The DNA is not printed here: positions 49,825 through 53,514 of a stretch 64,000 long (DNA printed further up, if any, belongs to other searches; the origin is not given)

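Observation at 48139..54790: Operon-like string DnaJ/CbpA-like - 82-aa ORF - 1129-aa unassignable membrane/coiled-coil protein - REC-GGDEF - NarL/LuxR, directly downstream of an NtrC-type activator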

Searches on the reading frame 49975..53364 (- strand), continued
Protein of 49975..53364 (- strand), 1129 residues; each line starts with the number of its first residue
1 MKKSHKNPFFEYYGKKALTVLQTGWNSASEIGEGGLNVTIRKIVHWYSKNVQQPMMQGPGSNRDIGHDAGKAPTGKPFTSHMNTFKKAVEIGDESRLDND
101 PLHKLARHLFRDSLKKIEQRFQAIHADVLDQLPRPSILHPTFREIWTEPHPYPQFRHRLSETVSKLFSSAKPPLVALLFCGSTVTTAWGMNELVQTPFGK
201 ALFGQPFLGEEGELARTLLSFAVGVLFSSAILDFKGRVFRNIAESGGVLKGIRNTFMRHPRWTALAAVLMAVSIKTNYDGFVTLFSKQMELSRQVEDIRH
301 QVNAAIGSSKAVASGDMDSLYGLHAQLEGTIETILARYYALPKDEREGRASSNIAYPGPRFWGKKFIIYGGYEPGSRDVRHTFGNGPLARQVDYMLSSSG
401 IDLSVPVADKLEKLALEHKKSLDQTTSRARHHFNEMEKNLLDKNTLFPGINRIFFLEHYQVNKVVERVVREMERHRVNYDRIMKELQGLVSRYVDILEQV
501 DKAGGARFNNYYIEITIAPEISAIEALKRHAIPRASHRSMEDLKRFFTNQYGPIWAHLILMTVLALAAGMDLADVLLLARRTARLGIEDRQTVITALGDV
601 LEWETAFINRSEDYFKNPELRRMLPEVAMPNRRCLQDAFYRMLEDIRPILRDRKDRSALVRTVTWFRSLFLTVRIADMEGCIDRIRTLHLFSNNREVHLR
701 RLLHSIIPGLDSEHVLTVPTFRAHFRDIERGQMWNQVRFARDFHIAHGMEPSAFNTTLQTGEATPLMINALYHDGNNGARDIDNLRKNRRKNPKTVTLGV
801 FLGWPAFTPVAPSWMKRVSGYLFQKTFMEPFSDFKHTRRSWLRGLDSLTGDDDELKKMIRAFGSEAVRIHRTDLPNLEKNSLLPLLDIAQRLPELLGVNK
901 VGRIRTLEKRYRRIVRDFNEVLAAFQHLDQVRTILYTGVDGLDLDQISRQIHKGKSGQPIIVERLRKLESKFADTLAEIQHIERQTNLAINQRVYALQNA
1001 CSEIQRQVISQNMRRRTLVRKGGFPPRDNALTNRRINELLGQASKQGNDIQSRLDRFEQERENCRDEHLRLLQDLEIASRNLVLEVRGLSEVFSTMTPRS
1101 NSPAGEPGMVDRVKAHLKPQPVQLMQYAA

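Call 35: find_related_loci(query=A1, collection=genome_contigs, flank=10000)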
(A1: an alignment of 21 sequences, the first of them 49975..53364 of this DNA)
Query A1 (1129 aa) in genome_contigs; peptide patterns used: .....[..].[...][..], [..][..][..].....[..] (x = any residue, [..] = any of these).
140 stretches matched a pattern; 54 encode a relative of the query (tblastn E <= 1e-3); 52 distinct loci.
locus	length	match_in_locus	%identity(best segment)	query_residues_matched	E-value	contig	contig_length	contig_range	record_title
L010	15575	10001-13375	43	1-1122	0e+0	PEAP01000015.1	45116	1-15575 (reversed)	MAG: Magnetococcales bacterium DC0425bin3 scaffold45, whole genome shotgun sequence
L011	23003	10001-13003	48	80-1087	0e+0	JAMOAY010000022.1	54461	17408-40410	MAG: Magnetococcus sp. MYC-9 scaffold_93, whole genome shotgun sequence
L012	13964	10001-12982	31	5-1014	2e-143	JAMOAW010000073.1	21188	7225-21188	MAG: Magnetococcus sp. DMHC-6 scaffold_1382, whole genome shotgun sequence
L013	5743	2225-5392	30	80-1082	2e-135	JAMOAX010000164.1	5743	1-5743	MAG: Magnetococcus sp. DMHC-8 contig-110_3713, whole genome shotgun sequence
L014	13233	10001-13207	30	80-1082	5e-131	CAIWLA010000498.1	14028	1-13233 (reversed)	MAG: uncultured Magnetococcales bacterium isolate Umea_bin-01869 genome assembly, contig: bin-01869:498/729, whole genom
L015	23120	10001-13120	31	92-1083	2e-129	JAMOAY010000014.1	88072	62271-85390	MAG: Magnetococcus sp. MYC-9 scaffold_41, whole genome shotgun sequence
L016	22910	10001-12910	30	80-1082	8e-137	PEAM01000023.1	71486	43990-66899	MAG: Magnetococcales bacterium isolate ER1bin7 scaffold75, whole genome shotgun sequence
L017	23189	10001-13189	30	80-1082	9e-129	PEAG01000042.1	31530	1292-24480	MAG: Magnetococcales bacterium HCHbin5 scaffold92, whole genome shotgun sequence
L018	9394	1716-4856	36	85-1061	3e-128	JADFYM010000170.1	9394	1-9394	MAG: Magnetococcales bacterium isolate nDJH8bin2 nDJH8_bin2_NODE_170_length_9394_cov_10.393655, whole genome shotgun seq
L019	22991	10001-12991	28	78-1103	2e-131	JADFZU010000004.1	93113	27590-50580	MAG: Magnetococcales bacterium isolate nJSWbin3 nJSW_bin3_NODE_4_length_93113_cov_6.303345, whole genome shotgun sequenc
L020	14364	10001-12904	29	78-1075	1e-125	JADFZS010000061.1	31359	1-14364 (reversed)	MAG: Magnetococcales bacterium isolate nJSWbin1 nJSW_bin1_NODE_61_length_31359_cov_6.388147, whole genome shotgun sequen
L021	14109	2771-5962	32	78-1087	5e-117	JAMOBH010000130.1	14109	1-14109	MAG: Magnetococcus sp. YQC-5 contig-110_1056, whole genome shotgun sequence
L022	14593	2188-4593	30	81-914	2e-116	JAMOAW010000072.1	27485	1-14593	MAG: Magnetococcus sp. DMHC-6 scaffold_1337, whole genome shotgun sequence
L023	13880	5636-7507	35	40-674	6e-114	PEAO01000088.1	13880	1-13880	MAG: Magnetococcales bacterium DCbin2 scaffold498, whole genome shotgun sequence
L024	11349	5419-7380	35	79-730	1e-113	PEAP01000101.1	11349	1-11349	MAG: Magnetococcales bacterium DC0425bin3 scaffold263, whole genome shotgun sequence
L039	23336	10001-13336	26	3-1058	5e-101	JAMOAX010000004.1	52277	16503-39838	MAG: Magnetococcus sp. DMHC-8 contig-110_109, whole genome shotgun sequence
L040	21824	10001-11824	33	69-675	7e-100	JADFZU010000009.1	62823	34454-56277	MAG: Magnetococcales bacterium isolate nJSWbin3 nJSW_bin3_NODE_9_length_62823_cov_4.557039, whole genome shotgun sequenc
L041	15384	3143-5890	28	8-977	7e-99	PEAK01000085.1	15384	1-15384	MAG: Magnetococcales bacterium isolate HA3dbin1 scaffold160, whole genome shotgun sequence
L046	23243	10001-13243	26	3-1025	5e-97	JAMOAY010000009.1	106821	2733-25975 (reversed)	MAG: Magnetococcus sp. MYC-9 scaffold_24, whole genome shotgun sequence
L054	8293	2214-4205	32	58-732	5e-92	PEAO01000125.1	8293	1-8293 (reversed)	MAG: Magnetococcales bacterium DCbin2 scaffold1422, whole genome shotgun sequence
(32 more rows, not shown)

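Call 39: predict_structure(alignment_id=A1)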
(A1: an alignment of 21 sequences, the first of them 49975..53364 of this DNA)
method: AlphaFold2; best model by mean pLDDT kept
length: 1129 residues; sequences in the alignment: 21
mean_pLDDT: 73.3   pTM: 0.52
mean pLDDT of the five models: 73.3, 72.1, 70.5, 67.6, 66.6
residues with pLDDT >= 90: 127; 70-90: 629; 50-70: 185; < 50: 188
segments of 3 or more residues with pLDDT < 50: 1-4, 24-40, 46-75, 348-355, 442-454, 535-537, 754-767, 770-811, 849-851, 929-933, 937-944, 1095-1129
pLDDT, mean of each block of 10 residues (from residue 1): 64 86 48 40 49 40 35 54 85 80 87 91 92 70 56 68 61 69 79 73 70 77 83 85 90 89 82 80 69 78 87 86 89 83 49 59 87 86 80 88 89 91 90 77 43 56 83 88 89 87 64 67 79 55 73 81 78 77 86 89 94 89 84 89 91 85 74 83 91 92 89 82 88 83 80 42 45 42 40 31 33 61 68 87 69 60 79 87 88 83 90 85 60 44 55 77 88 89 84 85 83 69 52 71 84 84 75 86 80 49 34 34 39
secondary structure, 60 per line:
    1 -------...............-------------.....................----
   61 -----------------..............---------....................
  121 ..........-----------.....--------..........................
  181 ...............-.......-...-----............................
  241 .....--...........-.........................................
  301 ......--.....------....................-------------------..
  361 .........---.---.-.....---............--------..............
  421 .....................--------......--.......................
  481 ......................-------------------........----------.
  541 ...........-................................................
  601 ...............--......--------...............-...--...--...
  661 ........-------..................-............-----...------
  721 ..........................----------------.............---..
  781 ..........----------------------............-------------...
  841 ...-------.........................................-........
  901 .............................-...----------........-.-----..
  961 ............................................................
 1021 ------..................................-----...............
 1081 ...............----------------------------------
elements in order (helices of 4 or more, strands of 3 or more residues): H8-22 H36-56 H78-91 H101-130 H142-146 H155-195 H197-203 H213-245 H248-258 H260-306 H309-313 H320-339 H359-369 H379-383 H387-398 H407-441 H450-455 H458-502 H522-529 H540-551 H553-615 H618-623 H632-646 H658-668 H676-693 H695-706 H721-746 H763-775 H779-790 H813-824 H838-843 H851-891 H893-929 H944-951 H960-1020 H1027-1060 H1066-1095

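Call 40: search_protein_representatives(alignment_id=A1)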
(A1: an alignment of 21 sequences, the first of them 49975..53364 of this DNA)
Query: 21 sequences, 1171 profile positions. Proteins with E-value up to 0.001 (for the whole library): 106; up to 1e-10: 90; up to 1e-30: 83. The best 106 are listed.
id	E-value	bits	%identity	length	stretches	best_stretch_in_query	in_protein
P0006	0.0e+00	1550.5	-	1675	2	2-1129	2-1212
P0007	0.0e+00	1471.4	-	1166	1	2-1090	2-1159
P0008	0.0e+00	1444.5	-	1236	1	2-1170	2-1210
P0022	0.0e+00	1435.9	-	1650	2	7-988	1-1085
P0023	0.0e+00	1358.0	-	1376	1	3-1170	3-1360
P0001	0.0e+00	1344.9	-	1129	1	3-1119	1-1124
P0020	0.0e+00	1323.2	-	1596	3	3-772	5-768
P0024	0.0e+00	1320.7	-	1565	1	7-1114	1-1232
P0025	0.0e+00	1311.0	-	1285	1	7-1090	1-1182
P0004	0.0e+00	1301.3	-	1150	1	4-1120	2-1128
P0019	0.0e+00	1295.4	-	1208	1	3-1092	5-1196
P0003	0.0e+00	1284.5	-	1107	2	94-1112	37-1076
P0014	0.0e+00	1279.7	-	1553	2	3-1133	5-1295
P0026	0.0e+00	1269.6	-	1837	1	7-1132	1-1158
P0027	0.0e+00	1268.0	-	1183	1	7-1087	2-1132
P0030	0.0e+00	1168.3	-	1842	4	10-977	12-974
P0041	1.6e-295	1000.0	-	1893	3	8-977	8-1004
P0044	9.8e-278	941.1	-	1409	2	7-1108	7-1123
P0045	5.5e-266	902.2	-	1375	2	3-1090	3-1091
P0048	2.3e-255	867.0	-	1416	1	10-1115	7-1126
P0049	9.5e-247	838.4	-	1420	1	3-1114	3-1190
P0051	8.6e-231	785.6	-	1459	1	8-1090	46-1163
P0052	4.2e-230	783.3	-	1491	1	12-1137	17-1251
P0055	3.1e-216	737.4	-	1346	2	4-854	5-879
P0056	2.8e-205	701.1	-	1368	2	6-842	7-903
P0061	3.6e-196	670.9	-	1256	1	10-1136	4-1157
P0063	1.6e-191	655.5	-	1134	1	3-1080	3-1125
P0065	4.9e-178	610.9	-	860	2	192-842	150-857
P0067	5.8e-169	580.8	-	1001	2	188-810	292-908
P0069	1.8e-158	546.1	-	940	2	192-846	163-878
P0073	3.8e-124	432.4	-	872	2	166-799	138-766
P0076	1.3e-104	367.7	-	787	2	147-747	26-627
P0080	1.3e-93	331.3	-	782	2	149-741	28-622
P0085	5.4e-76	272.9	-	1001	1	120-941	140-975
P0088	5.9e-65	236.3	-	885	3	189-317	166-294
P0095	5.2e-33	130.5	-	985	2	10-290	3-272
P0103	1.7e-09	52.7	-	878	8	410-469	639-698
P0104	1.1e-07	46.7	-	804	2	478-734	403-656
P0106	6.8e-06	40.7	-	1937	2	569-846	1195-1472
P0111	2.4e-04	35.6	-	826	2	178-326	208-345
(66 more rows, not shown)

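Call 43: search_protein_families(library=pfam, proteins=[P0065, P0073, P0076, P0085, P0088, P0103, P0104, P0106, P0111], max_evalue=0.001)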
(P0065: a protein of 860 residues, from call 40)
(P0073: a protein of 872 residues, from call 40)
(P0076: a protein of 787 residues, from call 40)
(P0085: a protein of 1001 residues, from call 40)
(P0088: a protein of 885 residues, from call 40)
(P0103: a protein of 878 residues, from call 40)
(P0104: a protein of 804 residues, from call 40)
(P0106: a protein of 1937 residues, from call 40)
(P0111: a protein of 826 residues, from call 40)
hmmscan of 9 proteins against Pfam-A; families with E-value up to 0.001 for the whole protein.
P0065 (860 aa): 0 families

P0073 (872 aa): 0 families

P0076 (787 aa): 0 families

P0085 (1001 aa): 0 families

P0088 (885 aa): 0 families

P0103 (878 aa): 16 families
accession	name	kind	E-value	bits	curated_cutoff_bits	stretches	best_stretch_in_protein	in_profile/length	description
PF09236.15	AHSP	-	1.3e-11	45.2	27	0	623-703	9-83/87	Alpha-haemoglobin stabilising protein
PF01442.23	Apolipoprotein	-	1.6e-09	38.2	90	0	87-236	24-169/190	Apolipoprotein A1/A4/E domain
PF14644.12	DUF4456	-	1.8e-08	34.9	27.5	0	107-185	25-103/210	Domain of unknown function (DUF4456)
PF04513.17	Baculo_PEP_C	-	7.8e-08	32.9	38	0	565-608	50-93/140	Baculovirus polyhedron envelope protein, PEP, C terminus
PF11002.13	RDM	-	9.4e-08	32.4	27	0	221-235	19-33/42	RFPL defining motif (RDM)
PF11445.13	DUF2894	-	4.5e-07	31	25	0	551-656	24-112/185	Protein of unknown function (DUF2894)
PF00989.32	PAS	-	1.4e-06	28.7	22.6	0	142-199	23-81/113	PAS fold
PF02315.21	MDH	-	1.2e-05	25.8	27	0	203-240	31-68/87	Methanol dehydrogenase beta subunit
PF07028.16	DUF1319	-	1.7e-05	25.4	28.1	0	153-233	31-109/109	Protein of unknown function (DUF1319)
PF08936.15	CsoSCA_C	-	5.2e-05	23.4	26.1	0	113-163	58-108/118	Carboxysome Shell Carbonic Anhydrase, C-terminal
PF08726.16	EFhand_Ca_insen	-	8.8e-05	22.9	27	0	619-644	26-51/69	Ca2+ insensitive EF hand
PF20391.3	DUF6686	-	0.00027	21.4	23.9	0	790-824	22-56/117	Family of unknown function (DUF6686)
PF23313.1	4HB_KIF14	-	0.00028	21.3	27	0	559-604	75-120/141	KIF14 four-helical bundle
PF00038.26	Filament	-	0.00037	20.7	40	0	218-339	167-292/313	Intermediate filament protein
PF00074.25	RnaseA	-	0.00078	20.3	23.1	0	159-188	12-39/121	Pancreatic ribonuclease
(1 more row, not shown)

P0104 (804 aa): 0 families

P0106 (1937 aa): 0 families

P0111 (826 aa): 0 families

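Call 44: fold_search(model_id=the predicted structure, library=pdb)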
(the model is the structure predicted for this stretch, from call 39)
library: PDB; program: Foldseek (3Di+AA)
matches with E <= 10: 245; with E <= 0.001: 0
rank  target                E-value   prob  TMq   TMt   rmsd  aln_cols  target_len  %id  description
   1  6qxa_B                5.4e-01  0.05  0.06  0.09  49.7       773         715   11  Structure of membrane bound pyrophosphatase from Thermotoga maritima in complex with imidodiphosphate and N-[(2-amino- (released 2019-04-10)
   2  4mlb_C                1.1e+00  0.06  0.06  0.12  39.9       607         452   12  Reverse polarity of binding pocket suggests different function of a MOP superfamily transporter from Pyrococcus furios (released 2013-09-25)
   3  8j07_k9               1.2e+00  0.04  0.09  0.03  82.8      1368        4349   10  96nm repeat of human respiratory doublet microtubule and associated axonemal complexes (released 2023-07-26)
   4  5uvi                  1.2e+00  0.04  0.05  0.12  45.0       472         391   11  Serial Millisecond Crystallography of Membrane and Soluble Protein Micro-crystals using Synchrotron Radiation (released 2017-05-24)
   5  8to0_AJ               1.4e+00  0.06  0.06  0.12  52.4       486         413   12  48-nm repeating structure of doublets from mouse sperm flagella (released 2023-11-01)
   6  8iyj_B4               1.6e+00  0.07  0.06  0.15  50.3       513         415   12  Cryo-EM structure of the 48-nm repeat doublet microtubule from mouse sperm (released 2023-07-05)
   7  6os1_A                1.6e+00  0.06  0.06  0.14  41.4       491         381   11  Structure of synthetic nanobody-stabilized angiotensin II type 1 receptor bound to TRV023 (released 2020-02-19)
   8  3zdq                  1.7e+00  0.07  0.06  0.09  30.5       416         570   10  STRUCTURE OF THE HUMAN MITOCHONDRIAL ABC TRANSPORTER, ABCB10 (NUCLEOTIDE-FREE FORM) (released 2013-01-23)
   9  7yrq_B                1.8e+00  0.10  0.08  0.12  41.4       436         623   12  Cryo-EM structure of human Peroxisomal ABC Transporter ABCD1 (released 2023-03-22)
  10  9qe0_A                1.8e+00  0.03  0.09  0.08  61.5      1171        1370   10  Neobacillus vireti Wadjet-II JetABC dimer (released 2025-06-25)
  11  8otz_D4               1.9e+00  0.06  0.06  0.15  47.8       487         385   14  48-nm repeat of the native axonemal doublet microtubule from bovine sperm (released 2023-11-22)
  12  8otz_D3               1.9e+00  0.06  0.06  0.15  48.1       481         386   14  48-nm repeat of the native axonemal doublet microtubule from bovine sperm (released 2023-11-22)
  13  7t32                  2.0e+00  0.04  0.05  0.12  47.6       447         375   14  CryoEM structure of the adenosine 2A receptor-BRIL/Anti BRIL Fab complex with ZM241385 (released 2022-08-10)
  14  7rro_C7               2.1e+00  0.04  0.05  0.10  42.0       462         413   13  Structure of the 48-nm repeat doublet microtubule from bovine tracheal cilia (released 2021-10-27)
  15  8otz_C8               2.1e+00  0.04  0.05  0.11  42.7       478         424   11  48-nm repeat of the native axonemal doublet microtubule from bovine sperm (released 2023-11-22)
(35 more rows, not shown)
